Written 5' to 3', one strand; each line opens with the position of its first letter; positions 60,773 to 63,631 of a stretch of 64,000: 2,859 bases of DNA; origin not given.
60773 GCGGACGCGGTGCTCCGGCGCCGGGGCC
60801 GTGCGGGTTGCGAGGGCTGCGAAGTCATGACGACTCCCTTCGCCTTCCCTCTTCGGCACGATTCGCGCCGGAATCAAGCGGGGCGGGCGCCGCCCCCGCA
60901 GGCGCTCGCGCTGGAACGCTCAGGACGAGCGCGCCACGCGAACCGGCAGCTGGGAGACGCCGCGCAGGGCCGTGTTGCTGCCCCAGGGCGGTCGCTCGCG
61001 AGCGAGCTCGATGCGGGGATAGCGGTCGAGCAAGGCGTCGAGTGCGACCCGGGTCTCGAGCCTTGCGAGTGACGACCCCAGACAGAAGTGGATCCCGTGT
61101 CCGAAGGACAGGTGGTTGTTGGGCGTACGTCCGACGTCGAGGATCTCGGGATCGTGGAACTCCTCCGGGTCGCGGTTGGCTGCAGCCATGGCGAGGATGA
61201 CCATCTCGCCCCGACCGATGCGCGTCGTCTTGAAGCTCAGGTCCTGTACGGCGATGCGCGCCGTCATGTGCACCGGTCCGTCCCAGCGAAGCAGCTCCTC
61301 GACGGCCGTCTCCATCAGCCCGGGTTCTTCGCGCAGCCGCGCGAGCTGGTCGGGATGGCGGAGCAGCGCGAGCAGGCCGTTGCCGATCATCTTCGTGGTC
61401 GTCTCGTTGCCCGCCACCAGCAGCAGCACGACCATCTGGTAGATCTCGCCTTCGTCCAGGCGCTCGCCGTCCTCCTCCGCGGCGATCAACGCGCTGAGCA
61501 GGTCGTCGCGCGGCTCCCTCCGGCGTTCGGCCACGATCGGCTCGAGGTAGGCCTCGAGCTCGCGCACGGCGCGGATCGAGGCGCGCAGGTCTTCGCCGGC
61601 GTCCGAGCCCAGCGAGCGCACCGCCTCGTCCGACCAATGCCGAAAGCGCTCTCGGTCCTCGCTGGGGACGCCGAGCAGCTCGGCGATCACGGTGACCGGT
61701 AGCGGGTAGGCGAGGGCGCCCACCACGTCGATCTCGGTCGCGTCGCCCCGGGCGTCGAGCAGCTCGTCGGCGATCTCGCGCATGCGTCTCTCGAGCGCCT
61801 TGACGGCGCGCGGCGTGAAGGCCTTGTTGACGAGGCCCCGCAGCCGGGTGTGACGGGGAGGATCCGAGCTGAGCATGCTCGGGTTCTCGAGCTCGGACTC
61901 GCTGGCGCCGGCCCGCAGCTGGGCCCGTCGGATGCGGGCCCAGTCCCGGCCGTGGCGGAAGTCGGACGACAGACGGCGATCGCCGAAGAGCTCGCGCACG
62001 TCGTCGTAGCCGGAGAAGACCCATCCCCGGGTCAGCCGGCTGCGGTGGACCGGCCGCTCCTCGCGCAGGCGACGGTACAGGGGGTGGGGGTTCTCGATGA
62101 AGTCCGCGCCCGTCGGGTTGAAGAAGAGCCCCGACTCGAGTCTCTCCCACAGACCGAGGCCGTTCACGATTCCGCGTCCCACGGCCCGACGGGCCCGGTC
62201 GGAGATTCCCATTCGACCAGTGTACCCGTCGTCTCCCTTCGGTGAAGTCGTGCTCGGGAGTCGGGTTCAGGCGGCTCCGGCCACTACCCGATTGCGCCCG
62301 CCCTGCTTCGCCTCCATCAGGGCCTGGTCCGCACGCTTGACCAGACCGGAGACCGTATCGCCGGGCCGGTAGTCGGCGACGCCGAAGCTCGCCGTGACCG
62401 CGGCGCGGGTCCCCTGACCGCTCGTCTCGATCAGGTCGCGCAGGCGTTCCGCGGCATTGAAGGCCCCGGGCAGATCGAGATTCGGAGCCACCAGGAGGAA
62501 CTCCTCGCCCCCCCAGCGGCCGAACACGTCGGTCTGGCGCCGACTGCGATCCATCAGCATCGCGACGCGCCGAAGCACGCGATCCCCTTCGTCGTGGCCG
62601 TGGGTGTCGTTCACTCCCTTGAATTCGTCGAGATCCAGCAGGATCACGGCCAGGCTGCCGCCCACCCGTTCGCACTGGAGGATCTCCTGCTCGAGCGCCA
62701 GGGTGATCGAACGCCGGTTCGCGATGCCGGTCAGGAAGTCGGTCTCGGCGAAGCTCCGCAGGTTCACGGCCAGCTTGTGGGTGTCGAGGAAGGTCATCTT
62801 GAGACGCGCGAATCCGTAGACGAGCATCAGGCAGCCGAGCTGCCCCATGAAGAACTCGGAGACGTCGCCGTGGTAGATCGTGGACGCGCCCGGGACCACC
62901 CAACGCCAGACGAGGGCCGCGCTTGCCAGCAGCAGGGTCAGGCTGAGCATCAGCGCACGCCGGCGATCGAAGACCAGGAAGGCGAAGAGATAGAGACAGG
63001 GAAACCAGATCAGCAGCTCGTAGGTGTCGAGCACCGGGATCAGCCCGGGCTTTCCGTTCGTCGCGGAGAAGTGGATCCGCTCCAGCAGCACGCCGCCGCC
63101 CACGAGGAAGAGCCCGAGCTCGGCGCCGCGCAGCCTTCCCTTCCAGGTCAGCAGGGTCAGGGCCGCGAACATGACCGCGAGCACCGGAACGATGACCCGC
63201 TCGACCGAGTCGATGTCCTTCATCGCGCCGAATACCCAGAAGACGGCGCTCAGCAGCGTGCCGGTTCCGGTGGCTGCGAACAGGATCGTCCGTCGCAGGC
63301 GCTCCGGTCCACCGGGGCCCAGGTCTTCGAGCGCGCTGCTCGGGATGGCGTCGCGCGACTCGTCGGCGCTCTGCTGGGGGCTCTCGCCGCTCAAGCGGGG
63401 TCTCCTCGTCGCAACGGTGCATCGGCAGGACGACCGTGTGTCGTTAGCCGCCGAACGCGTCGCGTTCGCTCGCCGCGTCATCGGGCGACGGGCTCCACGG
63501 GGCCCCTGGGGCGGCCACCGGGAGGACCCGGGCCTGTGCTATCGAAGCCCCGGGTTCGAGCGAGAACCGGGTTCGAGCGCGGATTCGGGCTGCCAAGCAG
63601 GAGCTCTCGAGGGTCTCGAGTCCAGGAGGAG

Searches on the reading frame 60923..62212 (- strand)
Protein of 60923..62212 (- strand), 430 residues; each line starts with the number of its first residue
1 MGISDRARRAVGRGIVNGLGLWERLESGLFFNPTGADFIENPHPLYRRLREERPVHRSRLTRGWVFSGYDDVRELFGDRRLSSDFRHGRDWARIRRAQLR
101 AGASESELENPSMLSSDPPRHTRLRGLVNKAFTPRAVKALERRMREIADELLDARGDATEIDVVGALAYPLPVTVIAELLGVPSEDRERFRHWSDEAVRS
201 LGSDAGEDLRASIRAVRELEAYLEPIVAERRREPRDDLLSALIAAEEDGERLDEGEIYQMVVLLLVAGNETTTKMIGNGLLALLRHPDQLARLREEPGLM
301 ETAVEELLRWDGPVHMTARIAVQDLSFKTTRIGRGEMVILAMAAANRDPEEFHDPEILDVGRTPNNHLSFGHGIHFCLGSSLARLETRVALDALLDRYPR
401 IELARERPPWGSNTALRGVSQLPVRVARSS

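Call 42: search_protein_families(library=pfam, proteins=[window:60923-62212:-], max_evalue=0.00001)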
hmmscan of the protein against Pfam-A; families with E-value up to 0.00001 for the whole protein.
window:60923-62212:- (430 aa): 1 family
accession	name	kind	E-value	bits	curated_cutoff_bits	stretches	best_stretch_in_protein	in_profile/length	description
PF00067.27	p450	-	1.4e-30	106.9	22.8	1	111-402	85-435/462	Cytochrome P450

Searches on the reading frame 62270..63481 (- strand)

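Call 42: search_protein_families(library=pfam, proteins=[window:62270-63481:-], max_evalue=0.00001)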
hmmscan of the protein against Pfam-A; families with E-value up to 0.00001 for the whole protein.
window:62270-63481:- (404 aa): 1 family
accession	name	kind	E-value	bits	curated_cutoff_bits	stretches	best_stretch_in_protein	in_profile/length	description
PF00990.26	GGDEF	-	7.2e-42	143.3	23.8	1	245-398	1-161/161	Diguanylate cyclase, GGDEF domain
